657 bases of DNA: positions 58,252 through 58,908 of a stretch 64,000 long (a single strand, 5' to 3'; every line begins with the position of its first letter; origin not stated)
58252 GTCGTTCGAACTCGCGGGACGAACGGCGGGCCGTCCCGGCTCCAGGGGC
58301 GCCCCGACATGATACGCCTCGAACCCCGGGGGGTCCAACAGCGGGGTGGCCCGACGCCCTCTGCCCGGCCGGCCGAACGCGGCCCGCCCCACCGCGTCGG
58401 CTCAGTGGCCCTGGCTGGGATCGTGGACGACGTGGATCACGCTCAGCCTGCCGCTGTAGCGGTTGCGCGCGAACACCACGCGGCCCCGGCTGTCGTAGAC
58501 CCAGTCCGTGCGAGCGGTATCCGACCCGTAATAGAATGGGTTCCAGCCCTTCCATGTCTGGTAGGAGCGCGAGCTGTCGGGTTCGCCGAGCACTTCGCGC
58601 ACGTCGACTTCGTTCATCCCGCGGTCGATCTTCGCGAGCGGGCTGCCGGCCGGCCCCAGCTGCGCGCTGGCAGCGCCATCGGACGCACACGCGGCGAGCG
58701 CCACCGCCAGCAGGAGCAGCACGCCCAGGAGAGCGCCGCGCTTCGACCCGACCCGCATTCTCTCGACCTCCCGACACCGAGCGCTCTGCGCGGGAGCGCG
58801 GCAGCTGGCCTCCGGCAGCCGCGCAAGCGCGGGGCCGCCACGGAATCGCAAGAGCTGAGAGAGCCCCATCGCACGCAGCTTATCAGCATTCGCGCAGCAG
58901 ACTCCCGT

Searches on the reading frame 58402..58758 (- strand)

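Call 35: search_protein_families(library=pfam, proteins=[window:58402-58758:-], max_evalue=0.01)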
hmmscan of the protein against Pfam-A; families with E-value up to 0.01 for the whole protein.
window:58402-58758:- (118 aa): 1 family
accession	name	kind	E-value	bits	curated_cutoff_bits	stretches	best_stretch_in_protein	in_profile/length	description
PF04355.18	BamE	-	0.0048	17.1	23.2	1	41-73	9-40/71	Outer membrane protein assembly factor BamE domain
